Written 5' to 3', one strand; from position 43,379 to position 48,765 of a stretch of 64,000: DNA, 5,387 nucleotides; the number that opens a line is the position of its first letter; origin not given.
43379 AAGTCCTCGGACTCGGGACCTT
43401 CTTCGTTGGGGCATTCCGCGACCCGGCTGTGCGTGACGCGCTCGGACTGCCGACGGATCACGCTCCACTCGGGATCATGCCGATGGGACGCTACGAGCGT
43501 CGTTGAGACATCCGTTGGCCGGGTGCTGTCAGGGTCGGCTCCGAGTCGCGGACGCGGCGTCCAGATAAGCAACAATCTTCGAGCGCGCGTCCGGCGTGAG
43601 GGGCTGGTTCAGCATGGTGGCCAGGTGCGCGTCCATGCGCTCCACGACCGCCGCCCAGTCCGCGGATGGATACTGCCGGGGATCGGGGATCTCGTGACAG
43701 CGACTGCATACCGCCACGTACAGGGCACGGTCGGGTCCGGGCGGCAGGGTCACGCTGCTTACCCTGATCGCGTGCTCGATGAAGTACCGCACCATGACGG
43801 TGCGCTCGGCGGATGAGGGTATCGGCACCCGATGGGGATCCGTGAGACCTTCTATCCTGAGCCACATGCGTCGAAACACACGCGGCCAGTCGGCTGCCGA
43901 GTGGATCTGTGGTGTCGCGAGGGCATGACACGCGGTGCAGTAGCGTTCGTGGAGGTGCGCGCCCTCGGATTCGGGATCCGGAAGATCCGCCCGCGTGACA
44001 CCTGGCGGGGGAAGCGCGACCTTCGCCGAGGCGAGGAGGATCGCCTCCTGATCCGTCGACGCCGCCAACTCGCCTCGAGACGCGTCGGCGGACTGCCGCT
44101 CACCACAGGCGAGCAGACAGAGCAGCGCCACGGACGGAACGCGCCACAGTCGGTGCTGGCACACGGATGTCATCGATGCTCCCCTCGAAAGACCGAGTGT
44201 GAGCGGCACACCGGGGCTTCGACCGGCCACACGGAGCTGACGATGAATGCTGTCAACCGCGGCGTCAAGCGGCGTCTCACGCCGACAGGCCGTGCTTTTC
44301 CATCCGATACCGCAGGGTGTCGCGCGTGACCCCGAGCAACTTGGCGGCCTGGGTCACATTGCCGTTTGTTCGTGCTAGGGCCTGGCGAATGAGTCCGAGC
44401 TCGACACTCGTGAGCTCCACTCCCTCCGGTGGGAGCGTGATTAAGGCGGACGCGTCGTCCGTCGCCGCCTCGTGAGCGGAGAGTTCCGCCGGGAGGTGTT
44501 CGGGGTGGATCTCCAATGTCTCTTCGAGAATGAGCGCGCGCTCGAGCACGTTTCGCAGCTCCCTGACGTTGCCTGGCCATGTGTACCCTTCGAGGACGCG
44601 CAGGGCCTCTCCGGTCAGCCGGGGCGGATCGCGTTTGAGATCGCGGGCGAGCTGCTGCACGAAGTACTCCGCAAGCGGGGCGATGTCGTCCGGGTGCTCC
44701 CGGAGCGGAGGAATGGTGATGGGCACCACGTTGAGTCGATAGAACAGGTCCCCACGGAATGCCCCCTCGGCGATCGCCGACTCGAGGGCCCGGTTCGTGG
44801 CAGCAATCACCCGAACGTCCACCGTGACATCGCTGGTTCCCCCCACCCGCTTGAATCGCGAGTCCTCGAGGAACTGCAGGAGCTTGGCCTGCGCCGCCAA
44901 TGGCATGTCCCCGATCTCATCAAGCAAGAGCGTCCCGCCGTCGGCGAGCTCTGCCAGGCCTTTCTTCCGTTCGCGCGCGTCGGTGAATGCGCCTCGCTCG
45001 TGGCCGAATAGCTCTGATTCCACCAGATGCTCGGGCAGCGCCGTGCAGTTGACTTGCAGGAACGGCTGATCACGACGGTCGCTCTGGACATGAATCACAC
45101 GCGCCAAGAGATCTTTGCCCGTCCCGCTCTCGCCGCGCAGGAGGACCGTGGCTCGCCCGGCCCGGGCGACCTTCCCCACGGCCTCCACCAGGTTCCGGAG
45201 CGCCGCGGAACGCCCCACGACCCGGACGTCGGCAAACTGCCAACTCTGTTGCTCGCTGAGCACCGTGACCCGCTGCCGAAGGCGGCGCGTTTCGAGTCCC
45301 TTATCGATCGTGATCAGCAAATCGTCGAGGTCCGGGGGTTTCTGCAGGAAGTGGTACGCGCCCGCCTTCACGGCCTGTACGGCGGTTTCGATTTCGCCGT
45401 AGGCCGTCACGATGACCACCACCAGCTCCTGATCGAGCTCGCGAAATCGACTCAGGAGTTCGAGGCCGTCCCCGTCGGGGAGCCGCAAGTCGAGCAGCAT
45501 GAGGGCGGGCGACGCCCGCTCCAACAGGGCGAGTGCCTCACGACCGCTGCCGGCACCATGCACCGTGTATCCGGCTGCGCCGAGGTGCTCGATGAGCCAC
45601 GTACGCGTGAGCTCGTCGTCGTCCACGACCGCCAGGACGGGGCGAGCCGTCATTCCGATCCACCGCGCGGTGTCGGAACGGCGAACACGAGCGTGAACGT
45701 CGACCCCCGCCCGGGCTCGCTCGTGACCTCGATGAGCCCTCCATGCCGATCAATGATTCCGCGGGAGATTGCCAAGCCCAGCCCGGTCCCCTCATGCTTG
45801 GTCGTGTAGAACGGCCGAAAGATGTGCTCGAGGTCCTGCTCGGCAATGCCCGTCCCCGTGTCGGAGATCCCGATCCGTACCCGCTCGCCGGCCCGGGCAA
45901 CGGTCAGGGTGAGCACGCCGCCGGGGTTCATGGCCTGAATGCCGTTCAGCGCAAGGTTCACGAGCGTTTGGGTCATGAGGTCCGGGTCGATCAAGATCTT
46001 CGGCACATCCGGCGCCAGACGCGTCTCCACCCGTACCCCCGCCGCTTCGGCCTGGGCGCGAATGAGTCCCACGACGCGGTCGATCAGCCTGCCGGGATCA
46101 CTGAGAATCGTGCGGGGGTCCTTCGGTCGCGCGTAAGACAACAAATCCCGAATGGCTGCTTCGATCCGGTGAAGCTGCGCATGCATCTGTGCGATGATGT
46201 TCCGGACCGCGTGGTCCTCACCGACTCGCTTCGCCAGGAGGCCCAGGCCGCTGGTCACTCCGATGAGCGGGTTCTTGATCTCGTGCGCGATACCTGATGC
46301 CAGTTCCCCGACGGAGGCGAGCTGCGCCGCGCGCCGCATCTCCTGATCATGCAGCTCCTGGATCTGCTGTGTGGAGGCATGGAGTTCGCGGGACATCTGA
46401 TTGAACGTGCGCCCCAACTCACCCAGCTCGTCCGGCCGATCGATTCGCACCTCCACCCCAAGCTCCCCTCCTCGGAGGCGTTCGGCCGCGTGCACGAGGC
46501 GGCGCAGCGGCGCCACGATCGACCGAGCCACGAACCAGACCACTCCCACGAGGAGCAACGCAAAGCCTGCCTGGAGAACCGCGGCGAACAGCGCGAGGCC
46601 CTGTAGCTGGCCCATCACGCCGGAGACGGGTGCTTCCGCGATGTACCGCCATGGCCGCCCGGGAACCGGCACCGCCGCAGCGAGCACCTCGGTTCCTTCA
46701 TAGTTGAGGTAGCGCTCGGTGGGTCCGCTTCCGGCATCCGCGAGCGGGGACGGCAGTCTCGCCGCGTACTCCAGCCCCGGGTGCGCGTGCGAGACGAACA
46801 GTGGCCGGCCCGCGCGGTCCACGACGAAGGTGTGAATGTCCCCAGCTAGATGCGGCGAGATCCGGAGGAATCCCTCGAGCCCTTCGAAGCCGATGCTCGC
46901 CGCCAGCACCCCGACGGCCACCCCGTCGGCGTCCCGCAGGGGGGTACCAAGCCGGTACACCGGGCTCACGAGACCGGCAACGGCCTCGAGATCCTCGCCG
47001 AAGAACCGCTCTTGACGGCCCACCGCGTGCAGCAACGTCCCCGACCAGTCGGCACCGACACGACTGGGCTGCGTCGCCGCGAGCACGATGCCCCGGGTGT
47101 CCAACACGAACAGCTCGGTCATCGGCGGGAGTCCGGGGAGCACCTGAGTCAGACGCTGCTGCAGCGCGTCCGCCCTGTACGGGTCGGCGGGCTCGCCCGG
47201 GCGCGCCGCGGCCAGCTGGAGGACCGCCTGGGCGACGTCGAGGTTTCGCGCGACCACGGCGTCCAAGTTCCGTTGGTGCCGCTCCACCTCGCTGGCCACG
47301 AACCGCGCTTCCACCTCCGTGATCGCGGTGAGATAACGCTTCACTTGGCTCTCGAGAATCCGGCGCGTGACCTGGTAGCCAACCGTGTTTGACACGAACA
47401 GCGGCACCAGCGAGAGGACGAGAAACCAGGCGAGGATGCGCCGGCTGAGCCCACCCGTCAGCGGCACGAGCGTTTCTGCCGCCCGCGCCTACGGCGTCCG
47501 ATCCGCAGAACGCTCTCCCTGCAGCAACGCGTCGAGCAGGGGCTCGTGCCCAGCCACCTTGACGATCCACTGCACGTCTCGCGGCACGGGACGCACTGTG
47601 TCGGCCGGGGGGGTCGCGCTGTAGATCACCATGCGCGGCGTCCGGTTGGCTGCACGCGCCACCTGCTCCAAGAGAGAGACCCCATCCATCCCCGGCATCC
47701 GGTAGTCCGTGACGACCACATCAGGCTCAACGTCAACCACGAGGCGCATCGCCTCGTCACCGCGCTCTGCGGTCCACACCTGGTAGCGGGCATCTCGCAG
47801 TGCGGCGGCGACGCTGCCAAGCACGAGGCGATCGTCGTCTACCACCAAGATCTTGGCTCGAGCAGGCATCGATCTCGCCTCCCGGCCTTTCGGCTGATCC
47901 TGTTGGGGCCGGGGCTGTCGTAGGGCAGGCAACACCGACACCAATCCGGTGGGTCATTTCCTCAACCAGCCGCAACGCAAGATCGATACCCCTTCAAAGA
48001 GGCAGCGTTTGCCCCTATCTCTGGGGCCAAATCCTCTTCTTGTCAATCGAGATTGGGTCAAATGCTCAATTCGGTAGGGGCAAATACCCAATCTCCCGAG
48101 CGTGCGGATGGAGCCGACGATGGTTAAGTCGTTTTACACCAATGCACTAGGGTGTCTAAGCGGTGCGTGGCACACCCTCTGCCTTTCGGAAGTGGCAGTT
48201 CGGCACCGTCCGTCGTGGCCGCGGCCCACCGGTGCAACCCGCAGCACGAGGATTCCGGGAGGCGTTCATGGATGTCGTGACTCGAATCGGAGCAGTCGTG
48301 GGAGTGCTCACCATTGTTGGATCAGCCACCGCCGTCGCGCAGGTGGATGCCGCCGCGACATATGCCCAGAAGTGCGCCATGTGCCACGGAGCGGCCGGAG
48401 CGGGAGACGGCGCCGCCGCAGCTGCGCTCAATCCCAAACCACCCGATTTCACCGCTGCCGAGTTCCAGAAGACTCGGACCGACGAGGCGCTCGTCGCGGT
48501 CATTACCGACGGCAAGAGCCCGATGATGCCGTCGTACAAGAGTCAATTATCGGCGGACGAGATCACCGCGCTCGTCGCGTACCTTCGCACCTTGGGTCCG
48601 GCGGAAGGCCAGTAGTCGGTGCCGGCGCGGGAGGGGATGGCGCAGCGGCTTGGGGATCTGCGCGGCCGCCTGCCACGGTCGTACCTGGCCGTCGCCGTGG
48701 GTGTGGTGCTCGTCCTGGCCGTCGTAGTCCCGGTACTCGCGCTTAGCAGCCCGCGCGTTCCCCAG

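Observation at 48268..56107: Atypical ACIII/Qrc-like respiratory cluster: split MopB + FeS + NrfD core surrounded by 14 c-type heme sites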

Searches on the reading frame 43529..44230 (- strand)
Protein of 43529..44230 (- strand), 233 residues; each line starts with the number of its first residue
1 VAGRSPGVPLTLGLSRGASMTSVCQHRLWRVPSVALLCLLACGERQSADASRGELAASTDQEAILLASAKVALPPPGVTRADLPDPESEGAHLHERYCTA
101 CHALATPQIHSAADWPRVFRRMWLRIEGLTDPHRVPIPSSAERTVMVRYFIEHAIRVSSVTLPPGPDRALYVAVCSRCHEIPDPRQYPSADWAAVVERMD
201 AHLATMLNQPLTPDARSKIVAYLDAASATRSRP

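Call 4: search_protein_families(library=pfam, proteins=[window:43529-44230:-], max_evalue=0.01)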
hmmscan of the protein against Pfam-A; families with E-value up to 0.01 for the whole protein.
window:43529-44230:- (233 aa): 2 families
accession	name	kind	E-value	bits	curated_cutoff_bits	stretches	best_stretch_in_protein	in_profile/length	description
PF09626.15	DHC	-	3.7e-08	34.8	22.2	1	171-231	1-59/116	Dihaem cytochrome c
PF13442.11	Cytochrome_CBB3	-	2.5e-06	28.1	27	0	88-121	4-30/68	Cytochrome C oxidase, cbb3-type, subunit III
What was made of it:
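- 43529..44230 (-): Diheme cytochrome c (DHC family), a frequent but not universal neighbour of the module. Pfam PF09626 DHC, E 3.7e-8, with two CxxCH (call 4).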

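Call 5: search_protein_families(library=ncbifam, proteins=[window:43529-44230:-], max_evalue=0.01)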
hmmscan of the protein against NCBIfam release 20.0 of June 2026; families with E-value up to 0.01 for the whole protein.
window:43529-44230:- (233 aa): 2 families
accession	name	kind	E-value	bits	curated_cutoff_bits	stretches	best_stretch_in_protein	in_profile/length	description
NF052246.1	SorB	equivalog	3.1e-07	30.4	93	1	160-225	13-78/80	SorB family sulfite dehydrogenase c-type cytochrome subunit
TIGR02162.1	torC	equivalog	0.00082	18.7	478.2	0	169-202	327-360/387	pentaheme c-type cytochrome TorC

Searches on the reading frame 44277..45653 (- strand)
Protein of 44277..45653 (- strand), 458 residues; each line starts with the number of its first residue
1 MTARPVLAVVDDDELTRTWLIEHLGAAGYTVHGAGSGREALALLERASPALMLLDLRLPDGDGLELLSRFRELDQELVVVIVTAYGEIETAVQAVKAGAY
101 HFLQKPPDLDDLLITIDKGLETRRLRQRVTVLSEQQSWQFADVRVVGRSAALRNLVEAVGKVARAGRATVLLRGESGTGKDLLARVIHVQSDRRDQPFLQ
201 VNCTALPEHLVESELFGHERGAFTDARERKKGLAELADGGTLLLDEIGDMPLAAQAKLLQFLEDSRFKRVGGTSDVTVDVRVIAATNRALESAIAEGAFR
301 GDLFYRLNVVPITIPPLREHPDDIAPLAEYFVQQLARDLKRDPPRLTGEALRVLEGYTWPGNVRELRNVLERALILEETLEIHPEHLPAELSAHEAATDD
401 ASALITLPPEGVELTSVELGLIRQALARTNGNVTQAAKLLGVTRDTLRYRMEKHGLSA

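Call 81: search_protein_families(library=ncbifam, proteins=[window:44277-45653:-], max_evalue=1e-10)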
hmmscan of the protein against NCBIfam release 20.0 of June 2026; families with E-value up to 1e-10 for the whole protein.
window:44277-45653:- (458 aa): 61 families (the best 25 are shown)
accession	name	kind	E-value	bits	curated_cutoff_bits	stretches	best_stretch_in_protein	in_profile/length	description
NF008469.0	PRK11361.1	equivalog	1.2e-130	436.3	714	1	1-456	1-456/461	acetoacetate metabolism transcriptional regulator AtoC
TIGR01818.1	ntrC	equivalog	5.4e-123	411.2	558.6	1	9-397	3-387/463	nitrogen regulation protein NR(I)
TIGR02915.1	PEP_resp_reg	equivalog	3.8e-119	398.4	502.6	1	8-456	2-444/445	PEP-CTERM-box response regulator transcription factor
NF051870.1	NAssimRespRegNtrX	equivalog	2e-115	386.2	600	1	8-455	5-451/452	nitrogen assimilation response regulator NtrX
NF041946.1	LuxO_transreg_Vib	equivalog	1.8e-107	360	800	1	25-451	17-457/463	quorum-sensing sigma-54 dependent transcriptional regulator LuxO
NF007689.0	PRK10365.1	equivalog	1.1e-101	340.8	760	1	8-450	9-438/441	sigma-54-dependent response regulator transcription factor ZraR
TIGR01817.1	nifA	equivalog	3.2e-101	339.7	528.85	1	132-388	185-439/534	nif-specific transcriptional activator NifA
NF008176.1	PRK10923.1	equivalog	4.3e-101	338.8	620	1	6-398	5-392/469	nitrogen regulation protein NR(I)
NF011695.0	PRK15115.1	equivalog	3.3e-100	335.9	763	1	7-457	9-439/445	two-component system response regulator GlrR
NF041552.1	TF_PrdR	equivalog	1.3e-99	334.1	795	1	128-454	250-576/577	sigma-54 dependent transcriptional regulator PrdR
NF038308.1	RNA_repair_RtcR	equivalog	9e-99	331.7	650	1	87-453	122-515/530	RNA repair transcriptional activator RtcR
NF003451.0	PRK05022.1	equivalog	3.8e-92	309.6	476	1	123-450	171-504/512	nitric oxide reductase transcriptional regulator NorR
NF050807.1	TransRegFlbDCaul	equivalog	4.8e-92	309.2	750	1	39-453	35-437/454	sigma-54-dependent transcriptional regulator FlbD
NF049963.1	RespRegFlgRCampy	domain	5.7e-88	295.6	750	1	28-453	25-426/429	fla regulon two-component system response regulator FlgR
NF041906.1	V4R_TF_MobR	exception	3.7e-84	283.2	999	1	106-453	200-543/544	phenol degradation transcriptional regulator MobR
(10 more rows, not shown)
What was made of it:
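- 44277..45653 (-): Sigma-54-dependent response regulator (NtrC/AtoC type): receiver, AAA+ and HTH_8 domains. NCBIfam AtoC 436 bits and NtrC 411 bits, both below their cut-offs (call 81).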

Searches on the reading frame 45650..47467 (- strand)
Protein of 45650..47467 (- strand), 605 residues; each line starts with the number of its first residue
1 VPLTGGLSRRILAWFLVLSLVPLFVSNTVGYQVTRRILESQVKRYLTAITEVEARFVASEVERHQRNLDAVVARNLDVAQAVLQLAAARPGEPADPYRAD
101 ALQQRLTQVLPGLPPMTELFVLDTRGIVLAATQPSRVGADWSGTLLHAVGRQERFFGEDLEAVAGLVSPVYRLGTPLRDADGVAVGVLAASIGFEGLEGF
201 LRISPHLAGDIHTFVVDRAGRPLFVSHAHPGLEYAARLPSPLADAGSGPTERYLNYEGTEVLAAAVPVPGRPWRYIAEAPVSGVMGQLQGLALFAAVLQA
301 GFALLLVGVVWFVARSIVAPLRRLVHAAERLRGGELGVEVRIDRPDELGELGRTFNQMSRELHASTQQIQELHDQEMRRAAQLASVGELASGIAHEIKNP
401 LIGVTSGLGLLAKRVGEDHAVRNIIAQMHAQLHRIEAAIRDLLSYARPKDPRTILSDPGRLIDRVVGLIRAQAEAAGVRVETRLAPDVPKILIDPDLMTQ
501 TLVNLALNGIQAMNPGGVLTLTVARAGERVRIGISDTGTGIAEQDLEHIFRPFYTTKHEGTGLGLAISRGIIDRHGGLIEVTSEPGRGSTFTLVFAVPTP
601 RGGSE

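Call 81: search_protein_families(library=ncbifam, proteins=[window:45650-47467:-], max_evalue=1e-10)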
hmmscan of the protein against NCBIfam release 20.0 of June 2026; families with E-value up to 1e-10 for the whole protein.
window:45650-47467:- (605 aa): 68 families (the best 25 are shown)
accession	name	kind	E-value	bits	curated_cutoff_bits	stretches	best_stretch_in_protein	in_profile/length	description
NF008468.0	PRK11360.1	equivalog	9.2e-64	215.9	646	1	374-597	384-608/616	two-component system sensor histidine kinase AtoS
NF007688.0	PRK10364.1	equivalog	1e-60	205.8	479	1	370-597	225-451/460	two-component system sensor histidine kinase ZraS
NF010411.0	PRK13837.1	equivalog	2.1e-39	135.2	647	1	367-595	432-673/828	two-component system VirA-like sensor kinase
NF053867.1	SprKinKinDBac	equivalog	2.8e-37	128.3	775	1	370-595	273-495/500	sporulation kinase KinD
NF040691.1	MtrAB_MtrB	equivalog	1.6e-36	126.4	450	1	300-595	193-490/507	MtrAB system histidine kinase MtrB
NF033092.0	HK_WalK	equivalog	3.7e-36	124.9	725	1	390-595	376-592/594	cell wall metabolism sensor histidine kinase WalK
NF052574.1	HisKinEspCMyxo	equivalog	4.5e-35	121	1200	1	377-595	408-635/785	serine histidine kinase EspC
NF038348.1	T2SS_HK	subfamily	5.4e-35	120.8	450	1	439-597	415-573/574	histidine kinase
NF046044.1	PnpS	equivalog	1.7e-33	116.2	400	1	391-595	175-389/390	two-component system histidine kinase PnpS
TIGR02956.1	TMAO_torS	equivalog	8.9e-33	113.4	676.5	1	393-597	471-682/967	TMAO reductase system sensor histidine kinase/response regulator TorS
NF011874.0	PRK15347.1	equivalog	6.1e-32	110.6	852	1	267-595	270-612/921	two component system sensor kinase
NF008312.0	PRK11100.1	equivalog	8.3e-31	107.3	356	1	297-595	190-472/477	two-component system sensor histidine kinase CreC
TIGR01386.1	cztS_silS_copS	subfamily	8.6e-31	107.4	292.55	1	264-595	135-456/457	heavy metal sensor histidine kinase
NF040750.1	tetrathio_HK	equivalog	1.3e-30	106.5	750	1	357-584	310-541/555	tetrathionate respiration histidine kinase TtrS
NF012163.2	BaeS_SmeS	equivalog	5.8e-30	104.6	500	1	303-589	174-450/457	sensor histidine kinase efflux regulator BaeS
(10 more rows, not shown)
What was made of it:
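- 45650..47467 (-): Sensor histidine kinase with a periplasmic dCache_1 domain plus HAMP, HisKA and HATPase domains. Only the kinase core resembles AtoS/ZraS (call 81).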

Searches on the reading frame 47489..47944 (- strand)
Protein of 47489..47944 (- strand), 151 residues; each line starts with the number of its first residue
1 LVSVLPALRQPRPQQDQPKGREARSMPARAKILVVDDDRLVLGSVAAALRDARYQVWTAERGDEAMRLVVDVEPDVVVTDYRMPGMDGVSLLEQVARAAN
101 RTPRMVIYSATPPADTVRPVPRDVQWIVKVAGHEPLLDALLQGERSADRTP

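Call 81: search_protein_families(library=ncbifam, proteins=[window:47489-47944:-], max_evalue=1e-10)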
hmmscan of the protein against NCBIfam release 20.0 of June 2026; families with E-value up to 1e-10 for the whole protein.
window:47489-47944:- (151 aa): 14 families
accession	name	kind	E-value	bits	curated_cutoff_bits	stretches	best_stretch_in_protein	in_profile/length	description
NF053512.1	nitric_RR_NosR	exception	1.8e-17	63.5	400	1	32-108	1-77/422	response regulator c-di-GMP phosphodiesterase, NosR family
NF045505.1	RR_RssB_Pseudo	equivalog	1.5e-15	57.2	700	1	29-117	5-93/394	two-component system response regulator RssB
TIGR01818.1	ntrC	equivalog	8.1e-14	51.2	558.6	1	32-109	1-78/463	nitrogen regulation protein NR(I)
NF008469.0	PRK11361.1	equivalog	8.5e-13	47.8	714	1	26-107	1-82/461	acetoacetate metabolism transcriptional regulator AtoC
NF007969.0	PRK10693.1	equivalog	1.4e-12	47.3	329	1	30-111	8-88/337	two-component system response regulator RssB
NF006900.1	PRK09390.1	equivalog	1.5e-12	47.5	255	1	26-107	1-82/203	response regulator FixJ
NF001965.0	PRK00742.1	subfamily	5.1e-12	45.7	293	1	30-109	4-84/357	chemotaxis-specific protein-glutamate methyltransferase CheB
NF011695.0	PRK15115.1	equivalog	9.8e-12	44.3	763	1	29-110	6-87/445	two-component system response regulator GlrR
NF046026.1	HisKinCckACaul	equivalog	4.5e-11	41.6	1000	1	14-107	543-638/678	cell cycle histidine kinase CckA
TIGR02154.1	PhoB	equivalog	5.5e-11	42.2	296.2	1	30-101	3-74/226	phosphate regulon transcriptional regulator PhoB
NF040689.1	MtrAB_MtrA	equivalog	6.4e-11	42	300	1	32-117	1-85/219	MtrAB system response regulator MtrA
NF008176.1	PRK10923.1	equivalog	8.2e-11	41.1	620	1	29-107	3-81/469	nitrogen regulation protein NR(I)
NF040534.1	resp_reg_YycF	equivalog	8.4e-11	41.6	340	1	31-100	2-71/231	response regulator YycF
TIGR02875.1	spore_0_A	equivalog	8.9e-11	41.5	200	0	30-111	3-87/262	sporulation transcription factor Spo0A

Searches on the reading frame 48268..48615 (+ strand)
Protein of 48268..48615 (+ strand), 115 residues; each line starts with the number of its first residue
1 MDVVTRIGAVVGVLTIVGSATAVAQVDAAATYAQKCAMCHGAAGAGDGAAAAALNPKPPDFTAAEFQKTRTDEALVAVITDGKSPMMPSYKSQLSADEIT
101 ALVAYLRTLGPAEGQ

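Call 4: search_protein_families(library=pfam, proteins=[window:48268-48615:+], max_evalue=0.01)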
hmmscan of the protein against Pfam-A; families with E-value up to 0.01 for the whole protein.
window:48268-48615:+ (115 aa): 2 families
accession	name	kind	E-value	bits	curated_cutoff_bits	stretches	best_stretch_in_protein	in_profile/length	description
PF13442.11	Cytochrome_CBB3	-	1.5e-14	54.5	27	1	28-106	6-68/68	Cytochrome C oxidase, cbb3-type, subunit III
PF00034.26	Cytochrom_C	-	2.6e-12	48.3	21.3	1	29-109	5-89/90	Cytochrome c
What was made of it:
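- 48268..48615 (+): g1: monoheme class-I cytochrome c with a signal peptide; optional accessory, weakly ActE-like. Pfam Cytochrome_CBB3/Cytochrom_C (call 4).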

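Call 5: search_protein_families(library=ncbifam, proteins=[window:48268-48615:+], max_evalue=0.01)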
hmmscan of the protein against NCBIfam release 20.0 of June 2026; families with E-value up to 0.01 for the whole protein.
window:48268-48615:+ (115 aa): 13 families
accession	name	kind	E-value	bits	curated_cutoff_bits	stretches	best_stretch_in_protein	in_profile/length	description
NF033864.1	cytochrome579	equivalog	2.4e-13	50.2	280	1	20-105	46-130/179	cytochrome 579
TIGR00782.1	ccoP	equivalog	4.1e-10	39.4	179.95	1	28-111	206-283/285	cytochrome-c oxidase, cbb3-type subunit III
NF045930.1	Cytc6PetJCyano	equivalog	1.1e-09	38.1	135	1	8-106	11-102/110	cytochrome c6 PetJ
NF011054.0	PRK14486.1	equivalog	8.1e-09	35.4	447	1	25-108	215-289/294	putative bifunctional cbb3-type cytochrome c oxidase subunit II/cytochrome c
TIGR03872.1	cytochrome_MoxG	equivalog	2e-06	28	147.8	1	27-109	46-121/133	cytochrome c(L), periplasmic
NF045773.1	cytochro_C550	exception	3e-05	23.9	125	1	22-103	46-116/118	cytochrome c550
TIGR04494.1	c550_PedF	equivalog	4.1e-05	23.5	122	1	29-108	55-129/133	cytochrome c-550 PedF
NF052248.1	SorU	equivalog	0.00038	20.6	100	1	35-105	12-71/72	SorU family sulfite dehydrogenase c-type cytochrome subunit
NF045774.1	cytochro_C551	exception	0.0004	20.3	118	1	21-106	35-106/110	cytochrome c551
NF050122.1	bc1_QcrC_actin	exception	0.0007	19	200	1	29-109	140-211/253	cytochrome bc1 complex diheme cytochrome c subunit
NF008633.1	PRK11622.1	subfamily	0.0021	17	203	1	56-111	190-240/397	ABC transporter substrate-binding protein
TIGR02603.1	CxxCH_TIGR02603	domain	0.0023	17.9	68.15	0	79-108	103-133/134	putative heme-binding domain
TIGR04485.1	thiosulf_SoxX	equivalog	0.0025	18.5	61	1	35-109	4-78/78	sulfur oxidation c-type cytochrome SoxX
